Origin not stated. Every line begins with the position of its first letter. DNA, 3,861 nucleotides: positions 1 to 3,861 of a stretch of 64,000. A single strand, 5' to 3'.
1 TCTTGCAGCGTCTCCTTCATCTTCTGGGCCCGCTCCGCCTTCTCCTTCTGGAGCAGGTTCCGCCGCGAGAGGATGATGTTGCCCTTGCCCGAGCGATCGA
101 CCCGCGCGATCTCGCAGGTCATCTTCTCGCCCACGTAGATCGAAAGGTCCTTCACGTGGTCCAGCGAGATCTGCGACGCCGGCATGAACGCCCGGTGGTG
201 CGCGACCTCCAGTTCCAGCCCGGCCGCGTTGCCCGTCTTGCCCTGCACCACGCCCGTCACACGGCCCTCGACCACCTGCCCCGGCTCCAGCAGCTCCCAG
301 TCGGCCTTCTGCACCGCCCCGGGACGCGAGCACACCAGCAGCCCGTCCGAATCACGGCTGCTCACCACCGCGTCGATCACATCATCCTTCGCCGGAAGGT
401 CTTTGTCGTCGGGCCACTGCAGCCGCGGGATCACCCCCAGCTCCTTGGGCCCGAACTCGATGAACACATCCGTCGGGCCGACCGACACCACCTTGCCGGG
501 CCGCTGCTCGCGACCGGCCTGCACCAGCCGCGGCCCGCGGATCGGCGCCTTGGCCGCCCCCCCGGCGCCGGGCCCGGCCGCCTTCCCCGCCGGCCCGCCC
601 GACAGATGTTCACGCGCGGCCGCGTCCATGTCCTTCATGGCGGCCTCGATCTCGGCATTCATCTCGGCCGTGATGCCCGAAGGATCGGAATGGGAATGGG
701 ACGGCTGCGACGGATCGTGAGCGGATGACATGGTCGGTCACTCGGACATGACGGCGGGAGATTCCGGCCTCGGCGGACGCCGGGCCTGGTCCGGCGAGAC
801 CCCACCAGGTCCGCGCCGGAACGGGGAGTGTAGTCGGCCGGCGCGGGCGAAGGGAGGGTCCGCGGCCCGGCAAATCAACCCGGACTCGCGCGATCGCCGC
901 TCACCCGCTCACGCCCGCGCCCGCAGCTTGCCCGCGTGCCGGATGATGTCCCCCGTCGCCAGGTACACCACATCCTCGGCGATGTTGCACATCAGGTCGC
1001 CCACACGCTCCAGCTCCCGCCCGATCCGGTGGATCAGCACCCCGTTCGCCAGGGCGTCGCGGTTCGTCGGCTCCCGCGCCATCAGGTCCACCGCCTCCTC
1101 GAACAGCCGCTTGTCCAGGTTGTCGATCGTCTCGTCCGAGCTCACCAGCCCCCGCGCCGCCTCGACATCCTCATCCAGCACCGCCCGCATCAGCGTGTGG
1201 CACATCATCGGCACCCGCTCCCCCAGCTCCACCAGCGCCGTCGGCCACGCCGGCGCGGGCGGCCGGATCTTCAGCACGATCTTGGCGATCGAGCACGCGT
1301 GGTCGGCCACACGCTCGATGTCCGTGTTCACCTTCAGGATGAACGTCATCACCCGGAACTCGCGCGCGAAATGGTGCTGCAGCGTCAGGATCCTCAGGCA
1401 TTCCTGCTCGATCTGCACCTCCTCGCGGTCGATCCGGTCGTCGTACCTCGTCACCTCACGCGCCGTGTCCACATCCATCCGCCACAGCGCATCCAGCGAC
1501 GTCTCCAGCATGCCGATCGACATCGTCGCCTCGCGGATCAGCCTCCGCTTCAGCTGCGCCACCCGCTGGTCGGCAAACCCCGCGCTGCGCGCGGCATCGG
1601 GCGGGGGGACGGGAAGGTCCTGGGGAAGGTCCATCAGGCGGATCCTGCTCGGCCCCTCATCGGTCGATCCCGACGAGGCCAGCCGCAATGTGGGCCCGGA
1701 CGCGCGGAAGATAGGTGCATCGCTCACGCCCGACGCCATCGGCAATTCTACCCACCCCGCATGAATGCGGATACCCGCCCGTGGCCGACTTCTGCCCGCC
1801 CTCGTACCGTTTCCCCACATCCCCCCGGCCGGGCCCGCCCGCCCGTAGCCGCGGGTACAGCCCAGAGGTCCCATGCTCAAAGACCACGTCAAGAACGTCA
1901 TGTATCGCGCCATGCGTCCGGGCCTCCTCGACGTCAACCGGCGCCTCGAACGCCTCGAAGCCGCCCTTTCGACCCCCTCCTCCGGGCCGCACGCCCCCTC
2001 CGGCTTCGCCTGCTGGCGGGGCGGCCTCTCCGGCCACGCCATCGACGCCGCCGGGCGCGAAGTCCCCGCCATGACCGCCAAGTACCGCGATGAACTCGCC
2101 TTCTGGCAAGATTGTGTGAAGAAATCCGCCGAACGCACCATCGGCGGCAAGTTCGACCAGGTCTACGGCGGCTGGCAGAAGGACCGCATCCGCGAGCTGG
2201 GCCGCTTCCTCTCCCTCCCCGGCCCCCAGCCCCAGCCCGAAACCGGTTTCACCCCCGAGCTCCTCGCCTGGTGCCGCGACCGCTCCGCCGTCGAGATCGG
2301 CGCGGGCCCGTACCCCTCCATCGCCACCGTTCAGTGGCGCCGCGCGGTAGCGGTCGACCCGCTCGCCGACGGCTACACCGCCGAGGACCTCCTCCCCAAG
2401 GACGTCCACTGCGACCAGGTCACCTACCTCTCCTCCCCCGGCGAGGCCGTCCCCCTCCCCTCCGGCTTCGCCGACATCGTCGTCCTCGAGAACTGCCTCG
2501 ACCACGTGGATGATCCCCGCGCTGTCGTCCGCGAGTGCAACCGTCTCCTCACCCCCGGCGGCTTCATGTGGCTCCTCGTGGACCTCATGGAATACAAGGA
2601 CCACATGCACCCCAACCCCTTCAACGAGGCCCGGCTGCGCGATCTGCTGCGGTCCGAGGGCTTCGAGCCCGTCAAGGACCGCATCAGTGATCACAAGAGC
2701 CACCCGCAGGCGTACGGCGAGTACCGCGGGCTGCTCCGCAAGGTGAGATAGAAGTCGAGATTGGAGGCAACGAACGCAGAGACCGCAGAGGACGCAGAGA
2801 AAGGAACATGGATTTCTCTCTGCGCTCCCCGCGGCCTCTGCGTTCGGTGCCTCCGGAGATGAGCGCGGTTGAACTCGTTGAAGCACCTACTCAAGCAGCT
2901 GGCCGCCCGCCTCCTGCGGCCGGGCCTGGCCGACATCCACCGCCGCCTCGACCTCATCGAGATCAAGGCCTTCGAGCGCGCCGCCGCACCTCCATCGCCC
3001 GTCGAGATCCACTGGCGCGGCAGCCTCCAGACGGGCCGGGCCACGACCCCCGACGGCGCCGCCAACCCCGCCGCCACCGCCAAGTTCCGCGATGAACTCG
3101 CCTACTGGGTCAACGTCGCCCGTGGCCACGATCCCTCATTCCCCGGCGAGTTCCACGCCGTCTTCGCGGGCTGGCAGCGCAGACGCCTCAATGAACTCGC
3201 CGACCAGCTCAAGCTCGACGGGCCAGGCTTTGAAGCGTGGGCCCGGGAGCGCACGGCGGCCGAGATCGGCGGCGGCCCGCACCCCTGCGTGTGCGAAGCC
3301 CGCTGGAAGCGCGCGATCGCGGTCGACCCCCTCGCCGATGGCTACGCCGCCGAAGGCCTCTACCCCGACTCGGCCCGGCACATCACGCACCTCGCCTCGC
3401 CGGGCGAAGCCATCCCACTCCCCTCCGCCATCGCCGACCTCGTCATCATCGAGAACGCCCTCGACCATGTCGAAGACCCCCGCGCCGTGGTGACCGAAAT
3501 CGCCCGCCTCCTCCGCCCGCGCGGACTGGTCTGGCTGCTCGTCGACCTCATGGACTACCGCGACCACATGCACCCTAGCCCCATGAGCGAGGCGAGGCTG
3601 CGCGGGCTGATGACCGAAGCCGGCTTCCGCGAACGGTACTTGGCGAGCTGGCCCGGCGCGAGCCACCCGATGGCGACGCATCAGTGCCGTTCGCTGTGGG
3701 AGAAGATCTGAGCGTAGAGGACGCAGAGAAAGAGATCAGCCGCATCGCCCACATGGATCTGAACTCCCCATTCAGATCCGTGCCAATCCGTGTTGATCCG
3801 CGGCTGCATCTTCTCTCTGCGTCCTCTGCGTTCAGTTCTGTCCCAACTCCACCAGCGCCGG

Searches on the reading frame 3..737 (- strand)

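Call 64: search_protein_families(library=pfam, proteins=[window:3-737:-], max_evalue=0.001)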
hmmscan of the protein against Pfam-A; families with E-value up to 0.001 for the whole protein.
window:3-737:- (245 aa): 1 family
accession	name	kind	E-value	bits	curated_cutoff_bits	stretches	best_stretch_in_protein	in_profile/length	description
PF00575.29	S1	-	1.3e-10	41.9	22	1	151-226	3-74/74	S1 RNA binding domain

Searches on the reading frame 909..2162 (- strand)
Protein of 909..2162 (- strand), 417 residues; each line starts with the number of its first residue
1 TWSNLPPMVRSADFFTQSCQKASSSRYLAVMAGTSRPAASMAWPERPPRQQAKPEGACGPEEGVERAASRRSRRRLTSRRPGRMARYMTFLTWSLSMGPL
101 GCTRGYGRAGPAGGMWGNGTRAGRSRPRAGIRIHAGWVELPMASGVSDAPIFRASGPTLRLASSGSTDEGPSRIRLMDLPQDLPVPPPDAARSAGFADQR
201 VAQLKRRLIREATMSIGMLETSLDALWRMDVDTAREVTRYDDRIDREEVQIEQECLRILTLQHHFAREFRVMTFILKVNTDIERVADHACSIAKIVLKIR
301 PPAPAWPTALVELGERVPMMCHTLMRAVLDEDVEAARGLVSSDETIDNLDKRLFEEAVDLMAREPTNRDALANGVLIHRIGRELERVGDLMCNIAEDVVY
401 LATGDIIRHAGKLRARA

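Call 53: search_protein_families(library=pfam, proteins=[window:909-2162:-], max_evalue=0.001)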
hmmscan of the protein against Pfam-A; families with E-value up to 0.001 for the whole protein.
window:909-2162:- (417 aa): 1 family
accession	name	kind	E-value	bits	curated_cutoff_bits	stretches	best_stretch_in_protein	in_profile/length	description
PF01895.24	PhoU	-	1.7e-33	115.3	23.5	2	210-296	3-89/89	PhoU domain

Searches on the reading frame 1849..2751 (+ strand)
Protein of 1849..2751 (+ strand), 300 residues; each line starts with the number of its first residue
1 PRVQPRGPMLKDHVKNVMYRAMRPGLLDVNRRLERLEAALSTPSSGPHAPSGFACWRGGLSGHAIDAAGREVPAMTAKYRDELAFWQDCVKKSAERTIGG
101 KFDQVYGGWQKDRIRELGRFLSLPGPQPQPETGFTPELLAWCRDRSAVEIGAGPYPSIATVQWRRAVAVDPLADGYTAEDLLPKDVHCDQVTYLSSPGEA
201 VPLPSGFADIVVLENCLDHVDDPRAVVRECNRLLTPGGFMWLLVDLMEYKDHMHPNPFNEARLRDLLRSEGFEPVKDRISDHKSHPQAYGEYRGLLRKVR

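Call 64: search_protein_families(library=pfam, proteins=[window:1849-2751:+], max_evalue=0.001)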
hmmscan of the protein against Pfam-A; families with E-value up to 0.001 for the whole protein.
window:1849-2751:+ (300 aa): 4 families
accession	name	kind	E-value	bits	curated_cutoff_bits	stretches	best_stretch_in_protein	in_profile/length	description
PF08241.18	Methyltransf_11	-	8.4e-12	46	21.2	1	157-241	12-94/95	Methyltransferase domain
PF13489.12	Methyltransf_23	-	3.3e-08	33.9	27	1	149-274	28-161/164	Methyltransferase domain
PF08242.18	Methyltransf_12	-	9.5e-06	26.7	30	1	204-239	64-97/98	Methyltransferase domain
PF13649.12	Methyltransf_25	-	3.4e-05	24.9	27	1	187-238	45-97/97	Methyltransferase domain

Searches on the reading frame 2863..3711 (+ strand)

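Call 53: search_protein_families(library=pfam, proteins=[window:2863-3711:+], max_evalue=0.001)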
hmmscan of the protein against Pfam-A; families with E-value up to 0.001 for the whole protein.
window:2863-3711:+ (282 aa): 4 families
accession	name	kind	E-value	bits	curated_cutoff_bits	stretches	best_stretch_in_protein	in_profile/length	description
PF08241.18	Methyltransf_11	-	3e-10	41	21.2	1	136-224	6-94/95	Methyltransferase domain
PF13489.12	Methyltransf_23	-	1.3e-07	31.9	27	1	134-256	28-160/164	Methyltransferase domain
PF08242.18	Methyltransf_12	-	0.00015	22.9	30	1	187-222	64-97/98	Methyltransferase domain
PF13649.12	Methyltransf_25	-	0.00018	22.6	27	1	170-221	44-97/97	Methyltransferase domain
